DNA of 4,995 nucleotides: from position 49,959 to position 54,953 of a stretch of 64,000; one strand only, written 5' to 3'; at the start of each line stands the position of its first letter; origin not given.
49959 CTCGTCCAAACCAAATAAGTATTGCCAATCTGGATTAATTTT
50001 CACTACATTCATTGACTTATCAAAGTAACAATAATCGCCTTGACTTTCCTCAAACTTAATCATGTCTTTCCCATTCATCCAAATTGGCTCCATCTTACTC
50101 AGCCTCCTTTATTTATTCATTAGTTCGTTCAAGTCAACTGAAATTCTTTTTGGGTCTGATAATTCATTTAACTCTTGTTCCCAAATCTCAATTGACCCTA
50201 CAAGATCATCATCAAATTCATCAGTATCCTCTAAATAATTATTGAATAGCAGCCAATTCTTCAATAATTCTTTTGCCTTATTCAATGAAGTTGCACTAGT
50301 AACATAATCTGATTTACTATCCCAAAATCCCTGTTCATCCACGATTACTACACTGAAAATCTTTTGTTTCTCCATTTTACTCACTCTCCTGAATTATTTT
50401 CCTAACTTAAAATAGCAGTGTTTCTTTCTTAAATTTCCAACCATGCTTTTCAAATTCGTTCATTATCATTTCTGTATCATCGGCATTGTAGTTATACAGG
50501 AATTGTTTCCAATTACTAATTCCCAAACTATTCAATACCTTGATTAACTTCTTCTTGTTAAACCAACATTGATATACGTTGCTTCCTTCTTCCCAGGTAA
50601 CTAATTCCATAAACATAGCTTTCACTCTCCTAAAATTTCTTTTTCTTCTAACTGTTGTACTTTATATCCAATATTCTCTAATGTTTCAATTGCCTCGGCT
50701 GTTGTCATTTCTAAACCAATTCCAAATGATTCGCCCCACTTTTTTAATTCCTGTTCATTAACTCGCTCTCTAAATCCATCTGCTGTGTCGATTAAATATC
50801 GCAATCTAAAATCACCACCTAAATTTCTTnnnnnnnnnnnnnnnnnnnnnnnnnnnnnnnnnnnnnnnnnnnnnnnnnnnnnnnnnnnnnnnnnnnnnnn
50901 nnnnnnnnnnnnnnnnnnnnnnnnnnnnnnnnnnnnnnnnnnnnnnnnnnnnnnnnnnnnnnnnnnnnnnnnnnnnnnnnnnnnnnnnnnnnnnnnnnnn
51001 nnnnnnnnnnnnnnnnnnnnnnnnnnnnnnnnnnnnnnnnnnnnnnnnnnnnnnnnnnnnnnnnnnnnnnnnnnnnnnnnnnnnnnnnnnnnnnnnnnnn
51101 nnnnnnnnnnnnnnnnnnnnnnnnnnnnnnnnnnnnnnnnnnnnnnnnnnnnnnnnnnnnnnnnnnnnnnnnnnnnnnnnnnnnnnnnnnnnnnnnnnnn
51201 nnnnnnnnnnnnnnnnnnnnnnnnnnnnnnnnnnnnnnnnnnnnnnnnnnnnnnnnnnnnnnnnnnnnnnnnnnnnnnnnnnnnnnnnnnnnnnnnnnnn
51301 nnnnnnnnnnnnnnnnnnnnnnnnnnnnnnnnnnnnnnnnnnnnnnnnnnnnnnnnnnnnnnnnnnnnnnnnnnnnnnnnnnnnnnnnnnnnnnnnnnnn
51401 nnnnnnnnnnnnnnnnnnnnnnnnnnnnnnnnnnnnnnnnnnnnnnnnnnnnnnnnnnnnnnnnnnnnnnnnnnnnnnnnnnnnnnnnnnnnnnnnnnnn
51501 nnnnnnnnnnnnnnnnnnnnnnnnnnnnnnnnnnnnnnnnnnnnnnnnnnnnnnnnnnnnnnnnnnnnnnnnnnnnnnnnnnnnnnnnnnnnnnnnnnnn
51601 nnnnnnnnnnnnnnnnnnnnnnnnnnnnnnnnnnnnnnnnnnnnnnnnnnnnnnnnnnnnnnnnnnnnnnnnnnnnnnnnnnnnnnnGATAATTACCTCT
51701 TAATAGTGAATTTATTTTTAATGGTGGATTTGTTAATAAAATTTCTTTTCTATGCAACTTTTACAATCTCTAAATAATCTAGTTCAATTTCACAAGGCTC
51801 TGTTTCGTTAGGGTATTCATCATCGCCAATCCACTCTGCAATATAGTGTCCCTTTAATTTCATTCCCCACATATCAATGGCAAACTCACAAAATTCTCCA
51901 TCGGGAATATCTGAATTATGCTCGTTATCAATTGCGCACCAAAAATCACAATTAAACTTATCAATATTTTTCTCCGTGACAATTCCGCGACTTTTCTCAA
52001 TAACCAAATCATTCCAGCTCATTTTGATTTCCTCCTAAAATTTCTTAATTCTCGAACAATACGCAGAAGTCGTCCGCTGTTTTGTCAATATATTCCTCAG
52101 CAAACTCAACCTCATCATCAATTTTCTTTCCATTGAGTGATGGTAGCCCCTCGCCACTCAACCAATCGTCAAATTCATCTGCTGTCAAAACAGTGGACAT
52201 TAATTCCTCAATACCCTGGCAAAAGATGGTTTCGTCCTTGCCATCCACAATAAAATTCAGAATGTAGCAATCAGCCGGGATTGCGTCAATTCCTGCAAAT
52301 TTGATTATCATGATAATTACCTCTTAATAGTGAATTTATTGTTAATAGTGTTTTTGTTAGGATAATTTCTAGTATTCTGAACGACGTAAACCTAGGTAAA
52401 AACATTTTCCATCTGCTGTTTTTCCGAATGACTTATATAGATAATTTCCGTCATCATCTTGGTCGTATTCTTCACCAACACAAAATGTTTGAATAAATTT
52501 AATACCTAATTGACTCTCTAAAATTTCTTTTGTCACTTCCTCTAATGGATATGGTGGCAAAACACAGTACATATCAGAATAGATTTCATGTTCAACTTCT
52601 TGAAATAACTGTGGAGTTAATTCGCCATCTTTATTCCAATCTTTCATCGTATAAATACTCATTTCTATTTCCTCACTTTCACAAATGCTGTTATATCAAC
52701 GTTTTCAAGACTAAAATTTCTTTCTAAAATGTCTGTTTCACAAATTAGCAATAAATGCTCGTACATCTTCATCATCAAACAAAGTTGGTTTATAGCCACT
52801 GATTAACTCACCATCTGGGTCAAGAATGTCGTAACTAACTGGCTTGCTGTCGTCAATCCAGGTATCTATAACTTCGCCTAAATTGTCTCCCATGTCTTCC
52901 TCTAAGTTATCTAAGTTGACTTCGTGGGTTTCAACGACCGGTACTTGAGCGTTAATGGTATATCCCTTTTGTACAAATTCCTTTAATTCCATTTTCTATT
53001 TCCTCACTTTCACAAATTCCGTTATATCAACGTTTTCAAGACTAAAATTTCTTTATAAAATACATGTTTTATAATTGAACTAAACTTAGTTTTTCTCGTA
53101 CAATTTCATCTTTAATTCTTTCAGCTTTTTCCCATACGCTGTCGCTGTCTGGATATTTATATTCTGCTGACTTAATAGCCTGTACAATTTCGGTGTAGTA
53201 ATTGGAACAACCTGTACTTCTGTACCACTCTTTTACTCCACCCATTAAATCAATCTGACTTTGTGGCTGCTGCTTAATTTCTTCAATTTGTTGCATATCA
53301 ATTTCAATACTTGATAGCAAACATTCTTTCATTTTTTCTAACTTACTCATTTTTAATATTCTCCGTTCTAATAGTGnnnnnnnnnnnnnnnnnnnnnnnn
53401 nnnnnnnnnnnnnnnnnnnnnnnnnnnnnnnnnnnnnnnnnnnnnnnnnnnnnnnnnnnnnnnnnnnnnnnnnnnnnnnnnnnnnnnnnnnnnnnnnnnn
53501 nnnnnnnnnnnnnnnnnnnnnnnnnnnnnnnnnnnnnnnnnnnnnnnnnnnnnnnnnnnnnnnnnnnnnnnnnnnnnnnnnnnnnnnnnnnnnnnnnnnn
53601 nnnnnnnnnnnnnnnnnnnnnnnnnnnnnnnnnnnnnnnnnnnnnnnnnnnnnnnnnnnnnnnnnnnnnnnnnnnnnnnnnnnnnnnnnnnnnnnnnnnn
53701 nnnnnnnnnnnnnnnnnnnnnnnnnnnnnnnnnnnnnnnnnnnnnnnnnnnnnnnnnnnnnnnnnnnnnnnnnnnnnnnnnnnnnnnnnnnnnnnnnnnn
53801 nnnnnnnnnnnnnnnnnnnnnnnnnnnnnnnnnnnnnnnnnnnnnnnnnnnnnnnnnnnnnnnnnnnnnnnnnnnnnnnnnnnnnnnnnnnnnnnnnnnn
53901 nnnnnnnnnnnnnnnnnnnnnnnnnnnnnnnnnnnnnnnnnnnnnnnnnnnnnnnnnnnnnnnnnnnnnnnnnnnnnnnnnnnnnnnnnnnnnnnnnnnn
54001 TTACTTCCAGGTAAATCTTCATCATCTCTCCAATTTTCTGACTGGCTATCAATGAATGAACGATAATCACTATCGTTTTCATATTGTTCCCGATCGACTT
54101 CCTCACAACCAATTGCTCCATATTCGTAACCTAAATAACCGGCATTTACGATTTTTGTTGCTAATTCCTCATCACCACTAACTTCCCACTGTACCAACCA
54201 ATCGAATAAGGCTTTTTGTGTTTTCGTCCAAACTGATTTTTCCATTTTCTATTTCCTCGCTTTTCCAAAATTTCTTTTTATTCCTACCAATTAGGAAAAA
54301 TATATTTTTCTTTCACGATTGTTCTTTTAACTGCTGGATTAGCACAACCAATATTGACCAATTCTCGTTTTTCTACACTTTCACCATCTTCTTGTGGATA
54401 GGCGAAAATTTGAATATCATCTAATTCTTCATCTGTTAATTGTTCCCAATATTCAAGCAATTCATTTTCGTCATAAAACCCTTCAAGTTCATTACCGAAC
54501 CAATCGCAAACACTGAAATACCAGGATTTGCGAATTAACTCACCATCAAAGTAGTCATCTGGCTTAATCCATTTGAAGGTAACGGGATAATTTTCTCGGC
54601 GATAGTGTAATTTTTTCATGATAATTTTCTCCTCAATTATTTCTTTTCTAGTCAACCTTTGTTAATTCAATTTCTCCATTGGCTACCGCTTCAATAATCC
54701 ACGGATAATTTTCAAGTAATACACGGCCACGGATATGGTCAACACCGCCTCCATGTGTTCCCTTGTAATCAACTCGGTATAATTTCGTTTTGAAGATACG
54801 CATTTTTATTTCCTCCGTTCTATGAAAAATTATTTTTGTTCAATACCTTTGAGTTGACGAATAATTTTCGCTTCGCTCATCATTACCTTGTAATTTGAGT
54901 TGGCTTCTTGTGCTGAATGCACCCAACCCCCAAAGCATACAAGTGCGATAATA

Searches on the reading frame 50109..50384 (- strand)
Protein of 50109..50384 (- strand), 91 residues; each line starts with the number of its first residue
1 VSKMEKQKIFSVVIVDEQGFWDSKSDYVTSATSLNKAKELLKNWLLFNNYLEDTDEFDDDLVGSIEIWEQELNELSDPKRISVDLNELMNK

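Call 108: search_protein_families(library=pfam, proteins=[window:50109-50384:-], max_evalue=0.01)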
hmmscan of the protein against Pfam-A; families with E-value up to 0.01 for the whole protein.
window:50109-50384:- (91 aa): 1 family
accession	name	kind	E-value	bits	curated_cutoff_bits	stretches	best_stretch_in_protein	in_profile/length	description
PF20990.2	DUF2207_C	-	3.1e-05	24.2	33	1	36-70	195-229/247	Predicted membrane protein (DUF2207) C-terminal domain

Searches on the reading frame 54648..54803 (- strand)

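Call 13: search_protein_families(library=pfam, proteins=[window:54648-54803:-], max_evalue=0.1)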
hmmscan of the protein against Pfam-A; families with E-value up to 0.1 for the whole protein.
window:54648-54803:- (51 aa): 1 family
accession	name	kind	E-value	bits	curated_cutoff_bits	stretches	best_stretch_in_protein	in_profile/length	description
PF07563.17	DUF1541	-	0.058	13.7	25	0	5-20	27-42/52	Protein of unknown function (DUF1541)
